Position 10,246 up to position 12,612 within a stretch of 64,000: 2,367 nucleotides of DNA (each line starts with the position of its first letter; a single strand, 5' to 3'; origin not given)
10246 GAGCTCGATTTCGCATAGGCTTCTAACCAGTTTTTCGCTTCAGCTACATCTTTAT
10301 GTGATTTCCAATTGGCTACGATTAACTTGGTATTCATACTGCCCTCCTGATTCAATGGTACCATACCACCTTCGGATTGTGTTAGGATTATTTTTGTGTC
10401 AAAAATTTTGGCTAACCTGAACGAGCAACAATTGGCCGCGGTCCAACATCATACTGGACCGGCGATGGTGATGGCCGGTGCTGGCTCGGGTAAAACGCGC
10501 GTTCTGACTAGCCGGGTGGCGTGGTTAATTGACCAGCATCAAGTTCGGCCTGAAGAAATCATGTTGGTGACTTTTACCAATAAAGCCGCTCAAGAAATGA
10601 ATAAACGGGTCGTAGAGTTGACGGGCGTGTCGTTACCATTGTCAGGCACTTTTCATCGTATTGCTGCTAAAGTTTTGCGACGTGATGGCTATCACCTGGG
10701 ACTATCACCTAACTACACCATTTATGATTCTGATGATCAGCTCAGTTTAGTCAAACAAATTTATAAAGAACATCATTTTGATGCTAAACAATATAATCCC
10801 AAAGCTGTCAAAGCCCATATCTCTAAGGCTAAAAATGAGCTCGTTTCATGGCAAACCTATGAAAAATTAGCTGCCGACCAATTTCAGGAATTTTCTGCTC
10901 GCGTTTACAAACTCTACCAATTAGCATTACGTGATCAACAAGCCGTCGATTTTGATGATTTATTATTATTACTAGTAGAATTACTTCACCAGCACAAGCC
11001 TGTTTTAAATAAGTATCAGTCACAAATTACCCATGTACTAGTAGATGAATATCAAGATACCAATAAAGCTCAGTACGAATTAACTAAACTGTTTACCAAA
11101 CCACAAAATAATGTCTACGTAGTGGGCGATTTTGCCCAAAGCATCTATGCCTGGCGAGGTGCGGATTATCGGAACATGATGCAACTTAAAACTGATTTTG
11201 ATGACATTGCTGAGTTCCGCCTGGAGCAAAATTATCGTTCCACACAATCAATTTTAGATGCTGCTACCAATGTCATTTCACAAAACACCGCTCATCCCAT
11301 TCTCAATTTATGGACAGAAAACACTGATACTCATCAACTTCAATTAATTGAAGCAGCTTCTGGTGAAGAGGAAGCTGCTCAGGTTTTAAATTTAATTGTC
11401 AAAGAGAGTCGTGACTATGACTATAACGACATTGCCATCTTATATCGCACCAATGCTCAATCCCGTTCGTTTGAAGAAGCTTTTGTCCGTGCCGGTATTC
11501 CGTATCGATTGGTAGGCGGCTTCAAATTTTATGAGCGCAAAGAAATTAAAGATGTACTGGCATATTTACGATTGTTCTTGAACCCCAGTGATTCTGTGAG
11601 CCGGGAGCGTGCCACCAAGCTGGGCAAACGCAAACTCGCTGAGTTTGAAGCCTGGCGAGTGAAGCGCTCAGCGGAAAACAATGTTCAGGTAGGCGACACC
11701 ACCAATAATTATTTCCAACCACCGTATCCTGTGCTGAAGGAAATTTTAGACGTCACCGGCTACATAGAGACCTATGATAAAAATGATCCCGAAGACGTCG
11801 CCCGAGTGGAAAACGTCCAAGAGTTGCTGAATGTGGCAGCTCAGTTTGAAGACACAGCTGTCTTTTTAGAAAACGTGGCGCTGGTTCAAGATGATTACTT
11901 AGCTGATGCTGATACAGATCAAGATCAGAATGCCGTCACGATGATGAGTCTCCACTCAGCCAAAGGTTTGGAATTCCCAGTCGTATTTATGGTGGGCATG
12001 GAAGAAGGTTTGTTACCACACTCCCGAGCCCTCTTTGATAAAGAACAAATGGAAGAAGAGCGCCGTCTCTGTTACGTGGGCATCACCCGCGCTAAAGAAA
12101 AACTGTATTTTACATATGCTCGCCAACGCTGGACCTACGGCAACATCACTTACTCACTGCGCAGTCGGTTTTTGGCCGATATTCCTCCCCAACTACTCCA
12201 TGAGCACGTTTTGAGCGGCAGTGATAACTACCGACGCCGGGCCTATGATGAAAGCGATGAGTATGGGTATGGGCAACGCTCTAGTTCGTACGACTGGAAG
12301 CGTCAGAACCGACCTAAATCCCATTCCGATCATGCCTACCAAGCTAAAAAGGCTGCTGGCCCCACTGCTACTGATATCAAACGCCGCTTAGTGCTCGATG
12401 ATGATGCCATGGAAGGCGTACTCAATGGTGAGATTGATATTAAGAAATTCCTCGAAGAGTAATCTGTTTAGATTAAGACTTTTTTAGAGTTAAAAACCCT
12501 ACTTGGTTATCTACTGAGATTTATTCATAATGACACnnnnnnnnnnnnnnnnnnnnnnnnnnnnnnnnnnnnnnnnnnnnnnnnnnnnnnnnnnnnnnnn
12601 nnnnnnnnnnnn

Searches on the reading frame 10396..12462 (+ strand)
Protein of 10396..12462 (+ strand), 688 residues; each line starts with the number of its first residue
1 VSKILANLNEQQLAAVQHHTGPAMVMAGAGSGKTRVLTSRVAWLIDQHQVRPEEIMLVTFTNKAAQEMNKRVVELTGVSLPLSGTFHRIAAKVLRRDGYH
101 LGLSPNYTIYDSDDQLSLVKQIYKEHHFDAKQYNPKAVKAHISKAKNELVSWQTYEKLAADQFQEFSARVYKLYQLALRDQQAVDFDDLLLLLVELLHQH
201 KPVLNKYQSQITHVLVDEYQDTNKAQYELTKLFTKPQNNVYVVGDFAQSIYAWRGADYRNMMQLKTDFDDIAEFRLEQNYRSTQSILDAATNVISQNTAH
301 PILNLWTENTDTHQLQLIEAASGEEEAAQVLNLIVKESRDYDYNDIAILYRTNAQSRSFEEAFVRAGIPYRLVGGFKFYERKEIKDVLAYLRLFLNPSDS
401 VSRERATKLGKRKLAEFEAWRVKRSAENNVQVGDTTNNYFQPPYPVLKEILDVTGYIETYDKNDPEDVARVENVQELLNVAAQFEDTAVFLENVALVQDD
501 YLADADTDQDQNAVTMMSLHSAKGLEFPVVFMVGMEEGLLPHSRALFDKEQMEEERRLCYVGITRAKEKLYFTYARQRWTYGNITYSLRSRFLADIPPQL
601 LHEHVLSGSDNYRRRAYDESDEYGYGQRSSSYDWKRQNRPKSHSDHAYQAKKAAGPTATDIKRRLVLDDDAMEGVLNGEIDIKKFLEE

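Call 95: search_protein_families(library=pfam, max_evalue=0.001, proteins=[window:10396-12462:+])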
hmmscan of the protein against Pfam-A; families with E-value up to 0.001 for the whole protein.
window:10396-12462:+ (688 aa): 6 families
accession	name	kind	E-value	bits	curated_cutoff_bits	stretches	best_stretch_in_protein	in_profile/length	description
PF00580.27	UvrD-helicase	-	6.1e-86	288.9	23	1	8-268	1-270/271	UvrD/REP helicase N-terminal domain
PF13361.12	UvrD_C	-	1.1e-67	229.4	25.6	2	275-425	2-154/350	UvrD-like helicase C-terminal domain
PF13245.12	AAA_19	-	1.6e-23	83.8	25.1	1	14-252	3-132/134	AAA domain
PF13538.12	UvrD_C_2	-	2.1e-10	40.7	27.4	1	515-572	3-51/52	UvrD-like helicase C-terminal domain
PF13604.12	AAA_30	-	4.2e-08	33.6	27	0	8-71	2-65/191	AAA domain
PF01443.25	Viral_helicase1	-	2.4e-06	27.9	21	0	507-572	170-226/228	Viral superfamily 1 RNA helicase core domain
